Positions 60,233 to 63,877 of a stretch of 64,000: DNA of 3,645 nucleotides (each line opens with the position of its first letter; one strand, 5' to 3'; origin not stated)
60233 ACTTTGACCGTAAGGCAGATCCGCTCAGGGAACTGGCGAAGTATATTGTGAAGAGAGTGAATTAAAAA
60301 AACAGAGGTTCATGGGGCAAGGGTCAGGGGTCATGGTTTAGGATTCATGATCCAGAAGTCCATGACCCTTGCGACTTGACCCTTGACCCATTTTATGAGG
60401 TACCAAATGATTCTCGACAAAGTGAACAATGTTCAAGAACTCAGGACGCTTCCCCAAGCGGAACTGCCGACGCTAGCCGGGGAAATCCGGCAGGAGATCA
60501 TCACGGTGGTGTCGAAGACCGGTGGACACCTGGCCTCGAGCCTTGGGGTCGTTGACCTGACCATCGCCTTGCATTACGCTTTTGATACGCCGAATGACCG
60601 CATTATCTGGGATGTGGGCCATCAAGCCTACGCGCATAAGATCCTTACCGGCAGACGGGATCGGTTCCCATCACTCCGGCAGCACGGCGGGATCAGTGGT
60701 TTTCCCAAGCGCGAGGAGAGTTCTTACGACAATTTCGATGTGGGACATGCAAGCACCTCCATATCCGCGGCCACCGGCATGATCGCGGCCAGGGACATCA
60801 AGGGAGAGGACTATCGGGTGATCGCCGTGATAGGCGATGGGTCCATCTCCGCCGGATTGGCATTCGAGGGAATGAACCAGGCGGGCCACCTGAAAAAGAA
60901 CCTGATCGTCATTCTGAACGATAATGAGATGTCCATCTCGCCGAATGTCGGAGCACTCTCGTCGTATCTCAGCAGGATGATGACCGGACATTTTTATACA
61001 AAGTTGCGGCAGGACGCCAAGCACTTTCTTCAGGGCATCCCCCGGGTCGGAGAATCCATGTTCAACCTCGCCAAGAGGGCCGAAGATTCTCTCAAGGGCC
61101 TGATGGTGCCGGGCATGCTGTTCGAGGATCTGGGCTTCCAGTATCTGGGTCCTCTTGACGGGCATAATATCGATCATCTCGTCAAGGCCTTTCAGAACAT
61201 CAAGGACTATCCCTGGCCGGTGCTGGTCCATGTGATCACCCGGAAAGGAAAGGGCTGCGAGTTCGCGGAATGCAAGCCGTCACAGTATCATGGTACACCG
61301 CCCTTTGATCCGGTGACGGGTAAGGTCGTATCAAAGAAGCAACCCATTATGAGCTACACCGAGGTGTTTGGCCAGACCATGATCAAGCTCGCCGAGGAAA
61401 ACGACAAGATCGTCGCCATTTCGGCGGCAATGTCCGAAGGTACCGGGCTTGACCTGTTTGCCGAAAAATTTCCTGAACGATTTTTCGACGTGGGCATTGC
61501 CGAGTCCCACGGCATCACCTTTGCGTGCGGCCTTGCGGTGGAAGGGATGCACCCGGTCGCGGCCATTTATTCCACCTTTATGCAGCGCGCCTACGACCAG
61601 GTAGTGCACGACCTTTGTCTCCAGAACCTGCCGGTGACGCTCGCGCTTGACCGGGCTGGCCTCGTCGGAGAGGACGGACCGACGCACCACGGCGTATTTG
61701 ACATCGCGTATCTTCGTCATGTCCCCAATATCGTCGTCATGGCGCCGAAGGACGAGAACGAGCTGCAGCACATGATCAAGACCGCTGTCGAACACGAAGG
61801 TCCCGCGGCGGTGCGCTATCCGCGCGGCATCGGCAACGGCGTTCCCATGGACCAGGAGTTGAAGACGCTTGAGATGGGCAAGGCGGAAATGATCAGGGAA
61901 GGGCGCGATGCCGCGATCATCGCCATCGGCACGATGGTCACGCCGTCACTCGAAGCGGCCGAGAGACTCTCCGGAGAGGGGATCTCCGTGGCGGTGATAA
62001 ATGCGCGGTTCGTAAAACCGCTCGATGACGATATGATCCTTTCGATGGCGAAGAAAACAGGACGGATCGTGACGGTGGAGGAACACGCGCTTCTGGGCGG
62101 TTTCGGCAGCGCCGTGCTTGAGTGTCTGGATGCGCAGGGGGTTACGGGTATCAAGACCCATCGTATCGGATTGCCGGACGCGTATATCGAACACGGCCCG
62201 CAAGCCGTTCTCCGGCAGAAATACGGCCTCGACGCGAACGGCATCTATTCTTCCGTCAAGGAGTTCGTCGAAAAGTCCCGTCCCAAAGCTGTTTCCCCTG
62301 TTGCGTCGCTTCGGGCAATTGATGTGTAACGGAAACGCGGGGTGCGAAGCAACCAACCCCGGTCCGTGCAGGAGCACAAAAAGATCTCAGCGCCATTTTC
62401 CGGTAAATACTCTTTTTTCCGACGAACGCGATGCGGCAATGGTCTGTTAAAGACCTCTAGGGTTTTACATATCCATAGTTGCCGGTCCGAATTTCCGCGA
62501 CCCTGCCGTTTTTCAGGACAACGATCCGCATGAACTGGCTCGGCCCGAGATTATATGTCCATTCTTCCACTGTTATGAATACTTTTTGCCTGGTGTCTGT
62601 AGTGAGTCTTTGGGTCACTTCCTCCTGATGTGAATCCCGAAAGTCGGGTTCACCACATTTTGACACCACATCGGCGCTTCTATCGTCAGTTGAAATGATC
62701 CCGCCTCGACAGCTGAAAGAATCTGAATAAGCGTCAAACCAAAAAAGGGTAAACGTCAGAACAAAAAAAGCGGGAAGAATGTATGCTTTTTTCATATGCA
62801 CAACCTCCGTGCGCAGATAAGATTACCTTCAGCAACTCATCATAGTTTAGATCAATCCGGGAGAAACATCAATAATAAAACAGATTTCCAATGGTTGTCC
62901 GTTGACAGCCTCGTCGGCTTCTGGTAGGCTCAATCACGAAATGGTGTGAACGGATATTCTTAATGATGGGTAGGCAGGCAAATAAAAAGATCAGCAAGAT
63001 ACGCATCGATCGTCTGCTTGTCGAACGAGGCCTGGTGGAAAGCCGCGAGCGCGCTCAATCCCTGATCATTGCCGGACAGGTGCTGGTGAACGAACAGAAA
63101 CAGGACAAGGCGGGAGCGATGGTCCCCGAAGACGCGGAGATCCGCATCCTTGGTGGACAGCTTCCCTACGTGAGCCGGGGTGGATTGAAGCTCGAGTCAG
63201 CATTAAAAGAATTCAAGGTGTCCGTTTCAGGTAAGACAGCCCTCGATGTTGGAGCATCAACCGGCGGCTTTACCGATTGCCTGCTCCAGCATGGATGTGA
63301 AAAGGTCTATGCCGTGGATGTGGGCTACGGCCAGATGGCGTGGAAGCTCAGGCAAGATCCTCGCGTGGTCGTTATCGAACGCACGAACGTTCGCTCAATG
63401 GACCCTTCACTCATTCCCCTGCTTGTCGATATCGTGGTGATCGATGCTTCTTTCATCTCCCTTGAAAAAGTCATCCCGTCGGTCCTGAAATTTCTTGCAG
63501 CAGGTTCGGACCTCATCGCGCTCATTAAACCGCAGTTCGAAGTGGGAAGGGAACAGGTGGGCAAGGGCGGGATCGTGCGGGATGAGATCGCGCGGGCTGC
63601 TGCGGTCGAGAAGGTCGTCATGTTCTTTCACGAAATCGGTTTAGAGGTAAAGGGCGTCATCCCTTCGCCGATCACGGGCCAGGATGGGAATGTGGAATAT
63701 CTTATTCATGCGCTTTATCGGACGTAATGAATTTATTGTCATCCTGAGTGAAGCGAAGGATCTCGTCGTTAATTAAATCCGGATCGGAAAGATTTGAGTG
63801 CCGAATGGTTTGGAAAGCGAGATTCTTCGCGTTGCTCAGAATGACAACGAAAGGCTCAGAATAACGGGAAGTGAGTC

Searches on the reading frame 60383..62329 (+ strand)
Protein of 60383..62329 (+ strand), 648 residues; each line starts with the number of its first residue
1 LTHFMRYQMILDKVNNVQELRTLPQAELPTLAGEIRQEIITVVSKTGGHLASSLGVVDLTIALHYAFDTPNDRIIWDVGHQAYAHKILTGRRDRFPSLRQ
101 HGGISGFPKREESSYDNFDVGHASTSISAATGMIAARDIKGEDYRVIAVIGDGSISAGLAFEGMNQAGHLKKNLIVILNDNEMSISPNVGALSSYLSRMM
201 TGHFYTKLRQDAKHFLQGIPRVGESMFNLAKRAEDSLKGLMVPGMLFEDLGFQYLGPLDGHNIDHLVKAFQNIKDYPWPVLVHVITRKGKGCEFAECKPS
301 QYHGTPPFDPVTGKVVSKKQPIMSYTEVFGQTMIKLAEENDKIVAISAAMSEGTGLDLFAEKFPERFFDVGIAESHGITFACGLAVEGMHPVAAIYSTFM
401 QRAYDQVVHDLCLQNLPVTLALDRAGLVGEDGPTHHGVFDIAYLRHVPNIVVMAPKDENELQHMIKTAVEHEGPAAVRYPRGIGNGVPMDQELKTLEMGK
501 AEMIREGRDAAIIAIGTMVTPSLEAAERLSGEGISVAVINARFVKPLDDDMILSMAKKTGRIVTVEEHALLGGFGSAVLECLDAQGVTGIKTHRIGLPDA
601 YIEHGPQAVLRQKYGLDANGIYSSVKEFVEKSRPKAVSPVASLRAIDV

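Call 53: search_protein_families(library=pfam, proteins=[window:60383-62329:+], max_evalue=0.00001)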
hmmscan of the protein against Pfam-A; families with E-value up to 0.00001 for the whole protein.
window:60383-62329:+ (648 aa): 3 families
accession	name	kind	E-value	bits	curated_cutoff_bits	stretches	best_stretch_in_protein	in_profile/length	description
PF13292.11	DXP_synthase_N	-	7.4e-126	419.4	21.2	1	11-286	1-274/274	1-deoxy-D-xylulose-5-phosphate synthase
PF02779.29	Transket_pyr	-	3e-50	170.7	27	1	323-482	3-170/174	Transketolase, pyrimidine binding domain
PF02780.25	Transketolase_C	-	2.5e-37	128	25.9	1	499-621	1-124/124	Transketolase, C-terminal domain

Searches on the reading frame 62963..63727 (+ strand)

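Call 53: search_protein_families(library=pfam, proteins=[window:62963-63727:+], max_evalue=0.00001)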
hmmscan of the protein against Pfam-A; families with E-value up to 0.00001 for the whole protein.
window:62963-63727:+ (254 aa): 2 families
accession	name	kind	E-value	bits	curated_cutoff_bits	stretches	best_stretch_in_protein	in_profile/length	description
PF01728.25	FtsJ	-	7.6e-49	166.5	24.1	1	69-250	1-179/181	FtsJ-like methyltransferase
PF01479.30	S4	-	1.4e-08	34.7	22.8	1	14-60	2-48/48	S4 domain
